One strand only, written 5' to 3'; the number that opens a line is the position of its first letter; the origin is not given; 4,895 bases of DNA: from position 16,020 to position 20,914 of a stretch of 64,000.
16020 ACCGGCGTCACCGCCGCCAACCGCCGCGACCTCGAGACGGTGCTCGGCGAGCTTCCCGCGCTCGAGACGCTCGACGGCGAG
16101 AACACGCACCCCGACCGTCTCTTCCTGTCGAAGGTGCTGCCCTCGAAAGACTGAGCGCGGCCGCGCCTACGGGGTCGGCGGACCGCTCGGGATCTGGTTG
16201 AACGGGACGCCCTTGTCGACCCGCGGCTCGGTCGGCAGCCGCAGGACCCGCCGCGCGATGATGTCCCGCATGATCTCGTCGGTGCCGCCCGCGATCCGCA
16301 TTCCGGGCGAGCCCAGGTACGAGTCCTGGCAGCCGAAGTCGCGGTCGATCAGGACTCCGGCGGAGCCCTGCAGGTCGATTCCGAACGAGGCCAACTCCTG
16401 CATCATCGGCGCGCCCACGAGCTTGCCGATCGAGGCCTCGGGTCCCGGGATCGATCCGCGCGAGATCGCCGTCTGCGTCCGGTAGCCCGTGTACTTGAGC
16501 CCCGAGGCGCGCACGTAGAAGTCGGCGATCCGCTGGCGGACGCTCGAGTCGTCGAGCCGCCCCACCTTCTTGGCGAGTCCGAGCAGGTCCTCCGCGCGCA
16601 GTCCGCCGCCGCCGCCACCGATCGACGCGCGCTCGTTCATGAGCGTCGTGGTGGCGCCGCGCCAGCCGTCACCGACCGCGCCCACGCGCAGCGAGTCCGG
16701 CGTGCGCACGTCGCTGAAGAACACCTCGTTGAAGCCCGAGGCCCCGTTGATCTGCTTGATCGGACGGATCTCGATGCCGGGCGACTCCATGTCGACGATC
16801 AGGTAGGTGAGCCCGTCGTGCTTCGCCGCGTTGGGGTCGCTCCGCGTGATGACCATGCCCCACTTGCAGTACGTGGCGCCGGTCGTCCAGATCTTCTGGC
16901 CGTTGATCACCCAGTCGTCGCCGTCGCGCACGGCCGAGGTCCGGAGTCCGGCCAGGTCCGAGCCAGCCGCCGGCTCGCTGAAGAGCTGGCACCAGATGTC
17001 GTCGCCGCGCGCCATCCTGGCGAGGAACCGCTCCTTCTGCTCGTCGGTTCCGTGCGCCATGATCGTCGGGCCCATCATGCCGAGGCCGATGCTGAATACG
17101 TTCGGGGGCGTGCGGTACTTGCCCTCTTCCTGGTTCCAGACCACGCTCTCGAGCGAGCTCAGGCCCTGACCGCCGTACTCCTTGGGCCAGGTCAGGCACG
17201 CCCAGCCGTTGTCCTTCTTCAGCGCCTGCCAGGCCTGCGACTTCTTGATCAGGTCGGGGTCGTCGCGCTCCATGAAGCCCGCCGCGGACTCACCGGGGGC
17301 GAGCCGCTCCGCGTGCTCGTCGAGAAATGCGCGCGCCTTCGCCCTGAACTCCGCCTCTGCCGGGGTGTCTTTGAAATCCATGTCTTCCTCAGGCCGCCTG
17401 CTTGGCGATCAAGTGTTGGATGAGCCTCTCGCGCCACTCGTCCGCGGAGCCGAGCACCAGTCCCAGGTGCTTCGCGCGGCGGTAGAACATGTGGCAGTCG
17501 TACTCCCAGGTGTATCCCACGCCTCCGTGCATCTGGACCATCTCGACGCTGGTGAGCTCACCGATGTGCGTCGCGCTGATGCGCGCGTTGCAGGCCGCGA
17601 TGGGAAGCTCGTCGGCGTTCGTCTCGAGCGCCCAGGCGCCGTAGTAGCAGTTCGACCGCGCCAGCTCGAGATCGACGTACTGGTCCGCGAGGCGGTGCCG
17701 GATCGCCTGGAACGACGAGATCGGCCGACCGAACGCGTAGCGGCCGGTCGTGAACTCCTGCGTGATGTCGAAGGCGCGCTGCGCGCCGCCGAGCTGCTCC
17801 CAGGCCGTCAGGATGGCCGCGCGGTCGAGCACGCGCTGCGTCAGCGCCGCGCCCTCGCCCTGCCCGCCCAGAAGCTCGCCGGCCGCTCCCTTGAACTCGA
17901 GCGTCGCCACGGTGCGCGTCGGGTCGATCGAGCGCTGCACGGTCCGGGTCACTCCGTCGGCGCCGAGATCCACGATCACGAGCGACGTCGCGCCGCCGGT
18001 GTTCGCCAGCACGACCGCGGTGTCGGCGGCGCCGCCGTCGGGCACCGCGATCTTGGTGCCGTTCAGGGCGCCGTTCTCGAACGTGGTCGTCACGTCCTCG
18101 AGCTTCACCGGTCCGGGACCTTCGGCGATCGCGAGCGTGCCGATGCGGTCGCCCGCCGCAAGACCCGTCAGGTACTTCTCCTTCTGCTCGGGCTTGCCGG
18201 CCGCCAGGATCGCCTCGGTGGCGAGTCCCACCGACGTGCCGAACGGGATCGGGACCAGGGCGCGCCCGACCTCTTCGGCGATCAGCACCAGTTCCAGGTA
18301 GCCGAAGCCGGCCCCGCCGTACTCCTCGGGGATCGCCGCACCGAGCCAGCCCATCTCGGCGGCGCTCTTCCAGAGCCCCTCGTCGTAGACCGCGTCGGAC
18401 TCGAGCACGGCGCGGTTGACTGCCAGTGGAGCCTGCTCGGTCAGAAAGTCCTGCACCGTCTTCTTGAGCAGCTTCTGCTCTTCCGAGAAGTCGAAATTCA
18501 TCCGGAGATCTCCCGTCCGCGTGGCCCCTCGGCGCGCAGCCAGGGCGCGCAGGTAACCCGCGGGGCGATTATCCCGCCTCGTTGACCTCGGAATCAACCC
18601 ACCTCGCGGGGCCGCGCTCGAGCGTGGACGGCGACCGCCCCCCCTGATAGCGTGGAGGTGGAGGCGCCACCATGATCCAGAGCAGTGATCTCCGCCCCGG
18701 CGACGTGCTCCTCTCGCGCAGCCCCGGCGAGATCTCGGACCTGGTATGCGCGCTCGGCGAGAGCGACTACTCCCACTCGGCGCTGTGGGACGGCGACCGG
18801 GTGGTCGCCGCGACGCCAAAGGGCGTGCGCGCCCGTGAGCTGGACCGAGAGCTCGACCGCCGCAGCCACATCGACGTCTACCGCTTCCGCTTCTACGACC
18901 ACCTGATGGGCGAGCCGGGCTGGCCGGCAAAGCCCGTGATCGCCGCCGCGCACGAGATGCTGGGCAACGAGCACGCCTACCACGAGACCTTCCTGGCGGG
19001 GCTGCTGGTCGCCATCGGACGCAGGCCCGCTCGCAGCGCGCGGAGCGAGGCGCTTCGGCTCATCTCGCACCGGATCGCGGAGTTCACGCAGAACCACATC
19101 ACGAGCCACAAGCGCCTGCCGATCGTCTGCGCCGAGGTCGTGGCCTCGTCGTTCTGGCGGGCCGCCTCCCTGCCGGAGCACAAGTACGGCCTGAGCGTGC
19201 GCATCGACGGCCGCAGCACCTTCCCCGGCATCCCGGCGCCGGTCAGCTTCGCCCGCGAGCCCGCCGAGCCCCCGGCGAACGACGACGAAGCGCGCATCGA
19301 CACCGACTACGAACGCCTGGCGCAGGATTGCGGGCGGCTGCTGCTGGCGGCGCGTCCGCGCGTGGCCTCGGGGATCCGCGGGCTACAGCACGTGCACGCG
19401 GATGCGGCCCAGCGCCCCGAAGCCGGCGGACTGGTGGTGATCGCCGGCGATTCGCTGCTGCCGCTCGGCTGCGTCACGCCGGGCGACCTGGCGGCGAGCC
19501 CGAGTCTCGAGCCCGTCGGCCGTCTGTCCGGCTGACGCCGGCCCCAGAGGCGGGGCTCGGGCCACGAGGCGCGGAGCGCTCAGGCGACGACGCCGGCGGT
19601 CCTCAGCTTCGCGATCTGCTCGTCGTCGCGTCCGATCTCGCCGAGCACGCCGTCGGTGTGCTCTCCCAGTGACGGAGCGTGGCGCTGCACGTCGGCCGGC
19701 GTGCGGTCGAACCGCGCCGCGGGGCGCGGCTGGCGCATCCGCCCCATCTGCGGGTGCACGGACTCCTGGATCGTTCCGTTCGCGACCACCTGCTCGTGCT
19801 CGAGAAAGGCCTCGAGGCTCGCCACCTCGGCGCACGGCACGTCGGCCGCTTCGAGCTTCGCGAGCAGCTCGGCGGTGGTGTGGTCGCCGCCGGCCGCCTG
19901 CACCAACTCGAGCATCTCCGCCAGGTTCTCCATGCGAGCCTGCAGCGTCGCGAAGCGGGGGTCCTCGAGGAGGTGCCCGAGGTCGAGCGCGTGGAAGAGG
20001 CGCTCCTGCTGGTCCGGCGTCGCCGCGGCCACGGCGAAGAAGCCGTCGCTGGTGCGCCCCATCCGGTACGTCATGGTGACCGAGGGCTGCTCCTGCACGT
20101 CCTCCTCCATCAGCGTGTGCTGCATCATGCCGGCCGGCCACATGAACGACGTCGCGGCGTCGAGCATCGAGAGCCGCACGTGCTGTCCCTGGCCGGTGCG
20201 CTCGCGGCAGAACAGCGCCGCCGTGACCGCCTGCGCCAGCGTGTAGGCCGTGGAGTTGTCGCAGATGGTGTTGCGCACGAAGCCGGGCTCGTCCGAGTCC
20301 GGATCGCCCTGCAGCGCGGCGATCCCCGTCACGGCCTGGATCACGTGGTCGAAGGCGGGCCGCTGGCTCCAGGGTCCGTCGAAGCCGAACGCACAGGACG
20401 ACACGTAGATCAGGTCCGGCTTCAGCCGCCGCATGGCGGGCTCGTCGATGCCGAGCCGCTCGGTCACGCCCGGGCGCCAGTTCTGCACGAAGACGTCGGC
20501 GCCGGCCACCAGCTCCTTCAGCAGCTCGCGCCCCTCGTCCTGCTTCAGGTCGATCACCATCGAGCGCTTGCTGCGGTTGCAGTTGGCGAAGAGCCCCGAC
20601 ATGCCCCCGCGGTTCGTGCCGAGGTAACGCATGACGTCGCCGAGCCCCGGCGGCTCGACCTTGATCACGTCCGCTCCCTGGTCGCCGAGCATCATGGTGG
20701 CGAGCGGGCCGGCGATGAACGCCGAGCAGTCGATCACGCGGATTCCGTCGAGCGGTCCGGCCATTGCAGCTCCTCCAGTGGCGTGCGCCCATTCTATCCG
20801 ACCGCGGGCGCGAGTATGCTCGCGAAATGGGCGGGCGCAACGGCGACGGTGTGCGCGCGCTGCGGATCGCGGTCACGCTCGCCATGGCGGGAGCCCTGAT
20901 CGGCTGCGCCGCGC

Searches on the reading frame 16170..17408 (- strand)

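Call 15: search_protein_families(library=pfam, proteins=[window:16170-17408:-], max_evalue=0.01)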
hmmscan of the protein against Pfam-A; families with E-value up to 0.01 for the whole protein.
window:16170-17408:- (413 aa): 4 families
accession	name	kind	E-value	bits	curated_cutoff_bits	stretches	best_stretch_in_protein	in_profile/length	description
PF02770.24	Acyl-CoA_dh_M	-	2.5e-21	76.1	33.3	1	140-234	1-97/97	Acyl-CoA dehydrogenase, middle domain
PF00441.29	Acyl-CoA_dh_1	-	3.4e-21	76.4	22.4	1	246-389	1-150/150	Acyl-CoA dehydrogenase, C-terminal domain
PF02771.21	Acyl-CoA_dh_N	-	9.5e-19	68.3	22.9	1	15-136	1-113/113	Acyl-CoA dehydrogenase, N-terminal domain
PF14749.11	Acyl-CoA_ox_N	-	0.00027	21.9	25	1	101-134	83-116/120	Acyl-coenzyme A oxidase N-terminal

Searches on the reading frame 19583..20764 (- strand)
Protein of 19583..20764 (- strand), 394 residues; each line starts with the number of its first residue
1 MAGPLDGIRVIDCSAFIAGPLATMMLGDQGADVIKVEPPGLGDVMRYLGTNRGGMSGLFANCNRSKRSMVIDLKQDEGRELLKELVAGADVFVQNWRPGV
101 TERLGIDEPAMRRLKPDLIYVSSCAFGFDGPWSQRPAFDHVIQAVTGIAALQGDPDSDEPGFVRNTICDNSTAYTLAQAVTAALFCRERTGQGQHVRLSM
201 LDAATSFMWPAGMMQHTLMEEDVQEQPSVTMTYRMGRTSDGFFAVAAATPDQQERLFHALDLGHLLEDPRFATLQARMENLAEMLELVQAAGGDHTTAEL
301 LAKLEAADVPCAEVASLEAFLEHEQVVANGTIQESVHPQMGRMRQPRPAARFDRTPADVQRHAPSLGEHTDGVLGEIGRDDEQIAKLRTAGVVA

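Call 73: search_protein_families(library=pfam, proteins=[window:19583-20764:-], max_evalue=0.0001)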
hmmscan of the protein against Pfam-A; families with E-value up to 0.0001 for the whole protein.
window:19583-20764:- (394 aa): 1 family
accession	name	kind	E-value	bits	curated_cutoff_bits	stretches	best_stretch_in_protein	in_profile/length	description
PF02515.22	CoA_transf_3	-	1.4e-114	383.5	23.3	1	5-370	1-366/366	CoA-transferase family III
